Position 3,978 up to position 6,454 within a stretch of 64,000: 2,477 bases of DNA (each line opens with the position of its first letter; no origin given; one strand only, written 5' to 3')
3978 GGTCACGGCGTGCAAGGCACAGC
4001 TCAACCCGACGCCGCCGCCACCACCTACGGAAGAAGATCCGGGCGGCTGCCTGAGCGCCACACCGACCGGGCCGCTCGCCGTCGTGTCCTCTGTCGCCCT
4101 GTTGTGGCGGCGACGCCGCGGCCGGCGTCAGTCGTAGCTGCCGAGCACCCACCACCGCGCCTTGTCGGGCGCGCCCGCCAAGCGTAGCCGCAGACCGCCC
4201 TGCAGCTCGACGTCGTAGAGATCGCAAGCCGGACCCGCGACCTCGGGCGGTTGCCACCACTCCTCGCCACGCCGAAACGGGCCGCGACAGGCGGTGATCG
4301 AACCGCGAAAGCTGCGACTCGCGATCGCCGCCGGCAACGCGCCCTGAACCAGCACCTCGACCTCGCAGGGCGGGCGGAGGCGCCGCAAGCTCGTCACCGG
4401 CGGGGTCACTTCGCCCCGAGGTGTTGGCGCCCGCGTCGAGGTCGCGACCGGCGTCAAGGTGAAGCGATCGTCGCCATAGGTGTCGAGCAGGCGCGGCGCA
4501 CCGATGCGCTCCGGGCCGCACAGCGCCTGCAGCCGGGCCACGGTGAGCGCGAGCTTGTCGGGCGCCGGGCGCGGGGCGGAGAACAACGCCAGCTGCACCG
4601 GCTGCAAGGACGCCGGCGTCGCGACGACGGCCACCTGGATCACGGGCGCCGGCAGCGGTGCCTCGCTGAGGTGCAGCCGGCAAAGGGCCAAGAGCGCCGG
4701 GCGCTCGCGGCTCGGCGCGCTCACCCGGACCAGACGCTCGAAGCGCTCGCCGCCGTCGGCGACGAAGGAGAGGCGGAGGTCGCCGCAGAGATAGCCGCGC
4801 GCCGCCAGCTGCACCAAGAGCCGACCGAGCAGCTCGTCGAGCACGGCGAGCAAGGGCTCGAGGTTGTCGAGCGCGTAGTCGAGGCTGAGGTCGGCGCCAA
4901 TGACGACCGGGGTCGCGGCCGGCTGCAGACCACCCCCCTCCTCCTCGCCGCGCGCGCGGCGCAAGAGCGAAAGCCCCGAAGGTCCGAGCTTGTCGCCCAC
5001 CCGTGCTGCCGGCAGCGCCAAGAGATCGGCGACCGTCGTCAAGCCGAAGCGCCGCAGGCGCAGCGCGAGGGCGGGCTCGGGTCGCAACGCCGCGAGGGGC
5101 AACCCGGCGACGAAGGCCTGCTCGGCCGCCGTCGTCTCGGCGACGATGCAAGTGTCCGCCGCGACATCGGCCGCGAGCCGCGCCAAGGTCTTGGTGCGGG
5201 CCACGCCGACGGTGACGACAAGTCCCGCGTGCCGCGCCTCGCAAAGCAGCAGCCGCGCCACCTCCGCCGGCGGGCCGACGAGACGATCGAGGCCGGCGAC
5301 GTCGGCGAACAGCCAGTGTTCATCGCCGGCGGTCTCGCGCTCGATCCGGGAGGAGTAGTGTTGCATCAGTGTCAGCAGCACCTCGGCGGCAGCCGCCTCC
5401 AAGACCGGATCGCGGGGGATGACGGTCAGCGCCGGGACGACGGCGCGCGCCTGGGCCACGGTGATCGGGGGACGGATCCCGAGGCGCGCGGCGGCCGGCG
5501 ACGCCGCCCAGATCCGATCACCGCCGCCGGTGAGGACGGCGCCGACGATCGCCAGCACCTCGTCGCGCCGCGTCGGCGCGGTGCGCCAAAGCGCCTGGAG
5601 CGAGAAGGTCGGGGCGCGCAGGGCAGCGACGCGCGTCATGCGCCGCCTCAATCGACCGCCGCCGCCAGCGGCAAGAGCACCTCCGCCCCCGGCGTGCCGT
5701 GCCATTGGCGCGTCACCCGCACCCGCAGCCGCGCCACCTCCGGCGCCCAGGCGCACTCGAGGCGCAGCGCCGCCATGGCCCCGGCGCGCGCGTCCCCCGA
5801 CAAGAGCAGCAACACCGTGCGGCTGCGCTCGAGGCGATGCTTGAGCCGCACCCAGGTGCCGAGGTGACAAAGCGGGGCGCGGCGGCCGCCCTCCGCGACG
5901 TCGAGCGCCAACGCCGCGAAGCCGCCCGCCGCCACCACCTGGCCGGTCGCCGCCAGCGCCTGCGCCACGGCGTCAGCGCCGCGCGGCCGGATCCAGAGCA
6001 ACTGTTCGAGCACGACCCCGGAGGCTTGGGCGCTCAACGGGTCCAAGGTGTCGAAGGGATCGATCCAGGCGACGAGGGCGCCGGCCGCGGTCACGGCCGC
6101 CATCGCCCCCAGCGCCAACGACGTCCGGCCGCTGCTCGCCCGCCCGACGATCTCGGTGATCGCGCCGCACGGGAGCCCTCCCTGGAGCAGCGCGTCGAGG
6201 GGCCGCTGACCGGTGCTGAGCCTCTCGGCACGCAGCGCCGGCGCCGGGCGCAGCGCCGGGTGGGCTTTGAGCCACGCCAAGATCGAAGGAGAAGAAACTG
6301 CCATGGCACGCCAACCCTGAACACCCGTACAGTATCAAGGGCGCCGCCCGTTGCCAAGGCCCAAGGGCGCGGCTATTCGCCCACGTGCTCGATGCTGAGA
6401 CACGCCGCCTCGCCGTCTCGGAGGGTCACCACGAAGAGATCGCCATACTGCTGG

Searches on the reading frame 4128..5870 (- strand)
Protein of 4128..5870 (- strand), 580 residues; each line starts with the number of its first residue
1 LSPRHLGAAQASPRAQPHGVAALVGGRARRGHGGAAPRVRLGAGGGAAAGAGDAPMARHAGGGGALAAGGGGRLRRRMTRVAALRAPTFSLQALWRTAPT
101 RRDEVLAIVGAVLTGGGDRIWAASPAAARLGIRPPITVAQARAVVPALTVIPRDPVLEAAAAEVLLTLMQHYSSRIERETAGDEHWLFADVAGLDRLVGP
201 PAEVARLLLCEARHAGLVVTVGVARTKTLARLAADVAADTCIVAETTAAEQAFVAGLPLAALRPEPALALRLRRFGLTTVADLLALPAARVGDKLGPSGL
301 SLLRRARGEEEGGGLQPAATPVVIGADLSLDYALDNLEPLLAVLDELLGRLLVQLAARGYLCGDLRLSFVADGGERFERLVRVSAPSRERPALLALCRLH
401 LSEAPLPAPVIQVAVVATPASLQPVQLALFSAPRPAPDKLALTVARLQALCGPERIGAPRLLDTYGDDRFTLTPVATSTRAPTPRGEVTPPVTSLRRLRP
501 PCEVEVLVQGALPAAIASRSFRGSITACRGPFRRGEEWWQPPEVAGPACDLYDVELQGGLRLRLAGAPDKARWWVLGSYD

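Call 6: search_protein_families(library=pfam, proteins=[window:4128-5870:-], max_evalue=0.01)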
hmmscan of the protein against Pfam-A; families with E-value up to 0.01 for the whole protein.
window:4128-5870:- (580 aa): 1 family
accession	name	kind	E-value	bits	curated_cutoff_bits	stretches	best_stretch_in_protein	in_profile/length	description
PF00817.25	IMS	-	1.8e-11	44.6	23.2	1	114-235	31-148/148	impB/mucB/samB family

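Call 7: search_protein_families(library=ncbifam, proteins=[window:4128-5870:-], max_evalue=0.01)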
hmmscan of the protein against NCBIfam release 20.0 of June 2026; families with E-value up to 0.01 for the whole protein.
window:4128-5870:- (580 aa): 9 families
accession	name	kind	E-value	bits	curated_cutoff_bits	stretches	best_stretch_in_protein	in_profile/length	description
NF003015.0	PRK03858.1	subfamily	2.2e-23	83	367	1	112-404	34-324/399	DNA polymerase IV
NF002677.0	PRK02406.1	equivalog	2e-14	53.5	256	1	96-356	23-279/357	DNA polymerase IV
NF002848.0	PRK03103.1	subfamily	2.5e-14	52.6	381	1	120-369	44-296/410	DNA polymerase IV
NF002882.0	PRK03348.1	equivalog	4e-13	49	389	1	97-311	23-236/461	DNA polymerase IV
NF002751.0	PRK02794.1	equivalog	5.2e-12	45.4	371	1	111-356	64-310/425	DNA polymerase IV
NF002883.0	PRK03352.1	equivalog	5.5e-10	39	330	1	121-311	48-233/347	DNA polymerase IV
NF002492.0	PRK01810.1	equivalog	2.4e-08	33.1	399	1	99-359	30-288/412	DNA polymerase IV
NF002292.0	PRK01216.1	equivalog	1.6e-05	24.1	339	1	125-296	48-218/351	DNA polymerase IV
NF010731.0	PRK14133.1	equivalog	0.00072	18.9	362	1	203-311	118-228/352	DNA polymerase IV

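Call 49: find_related_loci(query=window:4128-5669:-, collection=metagenome_contigs, flank=3500)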
Query window:4128-5669:- (513 aa) in metagenome_contigs; peptide patterns used: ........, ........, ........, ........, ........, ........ (x = any residue, [..] = any of these).
111 stretches matched a pattern; 1 encode a relative of the query (tblastn E <= 1e-3); 1 distinct loci.
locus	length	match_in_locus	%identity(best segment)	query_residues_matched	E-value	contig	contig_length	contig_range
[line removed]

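Call 50: find_homologous_proteins(query=window:4128-5669:-, max_evalue=1e-30)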
Query window:4128-5669:- (513 aa): 52 proteins with E <= 1e-30 among 8000 candidates.
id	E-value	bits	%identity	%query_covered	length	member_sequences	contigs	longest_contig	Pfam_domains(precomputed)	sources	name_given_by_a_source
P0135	0.0e+0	1073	100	98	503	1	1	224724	PF00817.26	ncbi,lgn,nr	ncbi:MAG: DNA polymerase Y family protein [Deltaproteobacteria bacterium]|nr:DNA polymerase Y family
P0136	1.7e-145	504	54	98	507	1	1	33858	PF00817.26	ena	-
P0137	6.1e-139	482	52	98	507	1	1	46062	PF00817.26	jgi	jgi:protein ImuB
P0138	2.8e-114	401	46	98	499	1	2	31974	PF11799.14,PF00817.26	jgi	jgi:protein ImuB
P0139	1.5e-111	392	45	97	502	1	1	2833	PF00817.26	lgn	-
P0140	8.1e-111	389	46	97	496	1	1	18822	PF00817.26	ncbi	ncbi:hypothetical protein ACFL6C_06625 [Myxococcota bacterium]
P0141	4.4e-110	387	46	98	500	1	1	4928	PF11799.14,PF00817.26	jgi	-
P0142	5.0e-96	341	43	97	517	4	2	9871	PF11799.14,PF00817.26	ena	-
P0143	2.6e-94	335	43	97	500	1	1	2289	PF11799.14,PF00817.26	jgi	jgi:protein ImuB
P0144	4.8e-90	321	41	97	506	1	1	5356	PF00817.26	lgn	-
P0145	8.1e-71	258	38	98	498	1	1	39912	PF00817.26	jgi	jgi:protein ImuB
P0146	1.2e-68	250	38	98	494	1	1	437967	PF11799.14,PF00817.26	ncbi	-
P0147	4.8e-68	248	37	98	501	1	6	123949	PF00817.26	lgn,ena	-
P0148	3.6e-67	245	37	98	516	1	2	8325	PF00817.26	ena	-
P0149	9.4e-67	244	39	98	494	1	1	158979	PF00817.26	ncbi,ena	-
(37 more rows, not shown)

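Call 51: find_encoding_contigs(protein=P0136, flank=8000, max_places=1)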
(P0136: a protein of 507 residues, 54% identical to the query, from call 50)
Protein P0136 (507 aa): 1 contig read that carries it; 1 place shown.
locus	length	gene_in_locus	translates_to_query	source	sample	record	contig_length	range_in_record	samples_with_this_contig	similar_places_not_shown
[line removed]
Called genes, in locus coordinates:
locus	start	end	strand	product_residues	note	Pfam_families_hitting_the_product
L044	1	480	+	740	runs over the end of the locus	-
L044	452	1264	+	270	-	-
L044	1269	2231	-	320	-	PF24096:DUF7379, PF00561:Abhydrolase_1 (weak), PF01674:Lipase_2 (weak), PF07819:PGAP1 (weak), PF02089:Palm_thioest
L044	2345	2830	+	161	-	PF02580:Tyr_Deacylase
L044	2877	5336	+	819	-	PF00270:DEAD, PF00271:Helicase_C, PF22982:WHD_HRQ1, PF09369:MZB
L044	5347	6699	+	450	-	PF13482:RNase_H_2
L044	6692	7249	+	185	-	PF00300:His_Phos_1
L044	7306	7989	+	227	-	PF00154:RecA_N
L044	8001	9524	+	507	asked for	PF00817:IMS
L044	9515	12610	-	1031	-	PF02811:PHP, PF07733:DNA_pol3_alpha, PF17657:DNA_pol3_finger, PF14579:HHH_6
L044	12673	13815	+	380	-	PF01008:IF-2B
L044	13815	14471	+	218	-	PF00596:Aldolase_II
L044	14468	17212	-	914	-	PF08455:SNF2_assoc (weak), PF00176:SNF2-rel_dom, PF04851:ResIII, PF00271:Helicase_C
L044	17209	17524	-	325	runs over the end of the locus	-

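Call 52: find_encoding_contigs(protein=P0140, flank=8000, max_places=1)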
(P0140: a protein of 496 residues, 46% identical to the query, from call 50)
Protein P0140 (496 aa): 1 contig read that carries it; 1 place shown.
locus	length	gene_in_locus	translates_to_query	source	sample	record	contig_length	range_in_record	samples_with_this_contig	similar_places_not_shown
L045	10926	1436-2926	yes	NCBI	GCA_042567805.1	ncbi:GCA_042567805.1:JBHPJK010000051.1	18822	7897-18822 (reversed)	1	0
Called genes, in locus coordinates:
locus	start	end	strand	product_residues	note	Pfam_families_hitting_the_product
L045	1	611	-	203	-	?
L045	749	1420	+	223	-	PF00154:RecA_N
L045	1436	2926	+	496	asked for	PF00817:IMS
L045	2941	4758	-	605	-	PF17803:Cadherin_4, PF17892:Cadherin_5, PF17963:Big_9, PF18911:PKD_4, PF00801:PKD, PF22352:K319L-like_PKD (weak), PF13385:Laminin_G_3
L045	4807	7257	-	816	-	PF03544:TonB_C (weak), PF07715:Plug (weak)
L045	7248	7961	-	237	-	-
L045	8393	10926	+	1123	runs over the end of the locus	PF20085:TGL (weak)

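Call 53: find_encoding_contigs(protein=P0142, flank=8000, max_places=1)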
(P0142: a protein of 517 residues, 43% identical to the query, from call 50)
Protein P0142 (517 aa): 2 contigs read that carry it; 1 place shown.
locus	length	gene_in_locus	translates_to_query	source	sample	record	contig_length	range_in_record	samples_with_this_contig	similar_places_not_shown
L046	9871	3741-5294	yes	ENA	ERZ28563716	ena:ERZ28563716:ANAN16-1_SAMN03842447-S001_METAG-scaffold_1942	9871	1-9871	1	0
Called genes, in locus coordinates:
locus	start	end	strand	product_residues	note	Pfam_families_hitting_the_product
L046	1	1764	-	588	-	?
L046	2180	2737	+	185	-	-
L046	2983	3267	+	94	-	-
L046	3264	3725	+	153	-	PF00154:RecA_N (weak)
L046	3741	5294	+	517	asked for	PF00817:IMS, PF11799:IMS_C (weak)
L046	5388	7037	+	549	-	PF03372:Exo_endo_phos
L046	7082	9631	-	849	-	PF03544:TonB_C (faint), PF13715:CarbopepD_reg_2 (weak), PF07715:Plug (weak)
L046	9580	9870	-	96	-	?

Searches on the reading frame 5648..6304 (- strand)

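Call 6: search_protein_families(library=pfam, proteins=[window:5648-6304:-], max_evalue=0.01)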
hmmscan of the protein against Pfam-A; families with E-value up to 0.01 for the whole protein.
window:5648-6304:- (218 aa): 5 families
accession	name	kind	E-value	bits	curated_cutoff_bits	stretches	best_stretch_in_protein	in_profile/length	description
PF00154.27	RecA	-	3.1e-15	56.8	27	1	25-135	29-137/262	recA bacterial DNA recombination protein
PF08423.17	Rad51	-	1.8e-05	24.6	22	1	28-65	7-44/244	Rad51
PF13481.12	AAA_25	-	0.0041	17.2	27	1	22-82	8-66/195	AAA domain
PF05625.17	PAXNEB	-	0.0052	16.3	28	1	13-51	3-41/366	PAXNEB protein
PF06745.19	ATPase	-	0.0069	16.2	26.6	1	30-65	2-37/231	KaiC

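Call 7: search_protein_families(library=ncbifam, proteins=[window:5648-6304:-], max_evalue=0.01)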
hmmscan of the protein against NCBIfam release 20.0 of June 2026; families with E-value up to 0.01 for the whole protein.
window:5648-6304:- (218 aa): 14 families
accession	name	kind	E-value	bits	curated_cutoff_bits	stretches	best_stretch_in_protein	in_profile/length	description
TIGR02012.1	tigrfam_recA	equivalog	1.3e-14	54.3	325.3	1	26-134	33-139/321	recombinase RecA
NF033429.2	ImuA_translesion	equivalog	6.2e-14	52.3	150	1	25-199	12-178/181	translesion DNA synthesis-associated protein ImuA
NF007072.0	PRK09519.1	equivalog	1.6e-11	43.4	1024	1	30-135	42-145/790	intein-containing recombinase RecA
NF006861.0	PRK09361.1-1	equivalog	2.6e-09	37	278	1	27-82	3-58/235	DNA repair and recombination protein RadB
NF003301.0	PRK04301.1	equivalog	3.1e-06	26.6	259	1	27-66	81-120/316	DNA repair and recombination protein RadA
TIGR02237.1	recomb_radB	equivalog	1.2e-05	25.3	172.4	1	36-82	1-47/210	DNA repair and recombination protein RadB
TIGR02239.1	recomb_RAD51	equivalog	1.5e-05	24.3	478.05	1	29-64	78-113/316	DNA repair protein RAD51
TIGR02236.1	recomb_radA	equivalog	6.2e-05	22.5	361.15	1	27-65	76-114/311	DNA repair and recombination protein RadA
TIGR03881.1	KaiC_arch_4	hypoth_equivalog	0.00015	21.5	247.8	1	27-71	1-45/231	KaiC domain-containing protein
TIGR03880.1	KaiC_arch_3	hypoth_equivalog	0.00048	19.7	249.45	1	35-67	4-36/224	KaiC domain-containing protein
NF058630.1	repair_Rv3395c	exception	0.00051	19.8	65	1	40-124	3-83/153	DnaE2-dependent mutagenesis accessory factor ImuA'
TIGR02238.1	recomb_DMC1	equivalog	0.00053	19.2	447.7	1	28-66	77-115/314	meiotic recombinase Dmc1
TIGR03600.1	phage_DnaB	exception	0.00059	18.9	498.65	1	28-76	176-224/421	phage replicative helicase, DnaB family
NF006799.0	PRK09302.1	equivalog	0.0053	15.4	408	1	26-66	10-50/515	circadian clock protein KaiC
